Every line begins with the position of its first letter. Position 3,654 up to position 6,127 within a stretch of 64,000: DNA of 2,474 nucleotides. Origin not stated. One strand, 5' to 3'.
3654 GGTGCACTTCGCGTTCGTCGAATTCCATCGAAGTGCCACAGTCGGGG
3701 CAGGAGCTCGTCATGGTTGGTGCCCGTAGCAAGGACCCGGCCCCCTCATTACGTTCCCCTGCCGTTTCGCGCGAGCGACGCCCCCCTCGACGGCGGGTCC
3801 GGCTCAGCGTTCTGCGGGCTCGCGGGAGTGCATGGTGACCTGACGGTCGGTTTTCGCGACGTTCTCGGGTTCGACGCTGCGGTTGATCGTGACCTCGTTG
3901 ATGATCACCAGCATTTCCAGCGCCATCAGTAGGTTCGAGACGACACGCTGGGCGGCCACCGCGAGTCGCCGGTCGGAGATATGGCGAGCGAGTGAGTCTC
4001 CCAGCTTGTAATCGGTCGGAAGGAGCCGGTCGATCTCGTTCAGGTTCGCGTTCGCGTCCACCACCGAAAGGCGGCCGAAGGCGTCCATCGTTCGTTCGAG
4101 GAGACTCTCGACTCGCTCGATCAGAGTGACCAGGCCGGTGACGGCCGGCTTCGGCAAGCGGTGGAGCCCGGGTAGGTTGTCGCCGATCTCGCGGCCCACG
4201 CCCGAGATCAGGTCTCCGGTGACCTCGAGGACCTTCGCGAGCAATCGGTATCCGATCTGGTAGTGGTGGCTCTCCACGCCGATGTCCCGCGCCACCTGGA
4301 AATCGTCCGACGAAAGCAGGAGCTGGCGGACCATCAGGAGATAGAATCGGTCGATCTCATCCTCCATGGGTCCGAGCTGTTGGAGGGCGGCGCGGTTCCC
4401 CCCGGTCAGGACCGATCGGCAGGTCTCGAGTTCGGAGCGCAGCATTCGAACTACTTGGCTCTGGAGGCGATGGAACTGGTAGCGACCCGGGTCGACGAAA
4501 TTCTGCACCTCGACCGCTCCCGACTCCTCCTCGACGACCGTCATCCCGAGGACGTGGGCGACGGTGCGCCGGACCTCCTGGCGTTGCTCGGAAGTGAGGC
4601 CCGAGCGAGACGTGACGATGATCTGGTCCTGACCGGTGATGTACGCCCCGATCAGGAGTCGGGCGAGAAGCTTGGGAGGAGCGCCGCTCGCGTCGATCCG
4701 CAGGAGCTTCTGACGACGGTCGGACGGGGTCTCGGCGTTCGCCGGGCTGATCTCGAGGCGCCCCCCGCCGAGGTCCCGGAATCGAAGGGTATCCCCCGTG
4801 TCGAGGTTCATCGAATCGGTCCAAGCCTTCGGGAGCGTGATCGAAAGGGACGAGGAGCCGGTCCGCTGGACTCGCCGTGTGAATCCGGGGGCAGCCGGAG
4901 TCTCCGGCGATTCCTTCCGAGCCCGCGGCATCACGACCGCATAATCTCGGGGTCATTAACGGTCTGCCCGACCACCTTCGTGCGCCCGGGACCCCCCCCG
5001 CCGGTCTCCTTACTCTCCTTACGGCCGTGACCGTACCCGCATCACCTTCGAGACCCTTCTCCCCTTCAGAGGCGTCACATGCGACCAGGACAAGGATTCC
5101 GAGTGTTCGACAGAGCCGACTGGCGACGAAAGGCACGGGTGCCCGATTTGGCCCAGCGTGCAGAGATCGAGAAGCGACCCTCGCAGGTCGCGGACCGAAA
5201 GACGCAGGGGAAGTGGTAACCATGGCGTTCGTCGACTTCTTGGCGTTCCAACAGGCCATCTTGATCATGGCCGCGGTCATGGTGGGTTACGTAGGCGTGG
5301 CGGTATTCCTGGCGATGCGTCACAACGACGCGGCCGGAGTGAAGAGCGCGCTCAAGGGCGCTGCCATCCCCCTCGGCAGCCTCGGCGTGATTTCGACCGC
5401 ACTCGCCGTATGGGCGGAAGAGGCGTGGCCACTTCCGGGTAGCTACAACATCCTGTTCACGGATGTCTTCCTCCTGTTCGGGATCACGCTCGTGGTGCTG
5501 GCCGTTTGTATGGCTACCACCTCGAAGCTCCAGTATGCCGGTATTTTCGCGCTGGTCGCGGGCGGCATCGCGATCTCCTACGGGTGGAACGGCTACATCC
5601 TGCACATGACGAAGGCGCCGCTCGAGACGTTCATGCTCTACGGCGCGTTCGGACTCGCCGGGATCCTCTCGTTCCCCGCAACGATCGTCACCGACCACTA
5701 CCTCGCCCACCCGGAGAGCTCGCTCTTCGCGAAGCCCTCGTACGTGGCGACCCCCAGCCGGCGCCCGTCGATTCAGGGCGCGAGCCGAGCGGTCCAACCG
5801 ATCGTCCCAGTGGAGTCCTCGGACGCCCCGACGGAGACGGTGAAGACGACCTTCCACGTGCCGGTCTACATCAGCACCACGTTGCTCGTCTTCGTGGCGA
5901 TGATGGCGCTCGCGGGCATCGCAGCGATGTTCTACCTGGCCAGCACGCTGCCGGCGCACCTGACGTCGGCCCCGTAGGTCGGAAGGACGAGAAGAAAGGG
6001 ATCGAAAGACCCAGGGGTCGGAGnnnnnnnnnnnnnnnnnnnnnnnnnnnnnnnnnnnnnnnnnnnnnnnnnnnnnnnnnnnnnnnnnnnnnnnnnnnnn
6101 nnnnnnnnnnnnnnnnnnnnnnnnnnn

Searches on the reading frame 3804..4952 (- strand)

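Call 64: search_protein_families(library=pfam, proteins=[window:3804-4952:-], max_evalue=0.0001)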
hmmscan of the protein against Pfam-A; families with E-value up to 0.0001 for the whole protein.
window:3804-4952:- (382 aa): 1 family
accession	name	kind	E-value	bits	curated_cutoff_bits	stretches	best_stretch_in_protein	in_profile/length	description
PF04014.23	MazE_antitoxin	-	3.6e-09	36.9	24.7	1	29-73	1-45/48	Antidote-toxin recognition MazE, bacterial antitoxin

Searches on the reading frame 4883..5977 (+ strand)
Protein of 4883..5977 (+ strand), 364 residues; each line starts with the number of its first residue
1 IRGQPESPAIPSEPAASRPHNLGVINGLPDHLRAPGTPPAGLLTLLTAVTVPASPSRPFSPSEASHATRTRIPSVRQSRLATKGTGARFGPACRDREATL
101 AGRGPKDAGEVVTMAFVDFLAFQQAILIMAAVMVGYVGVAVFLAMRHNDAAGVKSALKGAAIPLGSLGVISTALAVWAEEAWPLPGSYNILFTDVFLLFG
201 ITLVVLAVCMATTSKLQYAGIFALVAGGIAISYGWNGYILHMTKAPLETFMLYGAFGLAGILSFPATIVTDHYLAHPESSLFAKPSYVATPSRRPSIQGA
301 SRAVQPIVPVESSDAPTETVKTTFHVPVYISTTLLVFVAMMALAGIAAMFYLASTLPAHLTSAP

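Call 64: search_protein_families(library=pfam, proteins=[window:4883-5977:+], max_evalue=0.0001)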
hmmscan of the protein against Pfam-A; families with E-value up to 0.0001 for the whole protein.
window:4883-5977:+ (364 aa): 1 family
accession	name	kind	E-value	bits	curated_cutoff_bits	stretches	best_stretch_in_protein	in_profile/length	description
PF06168.16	DUF981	-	3.2e-35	122.3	29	1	114-272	1-153/186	Protein of unknown function (DUF981)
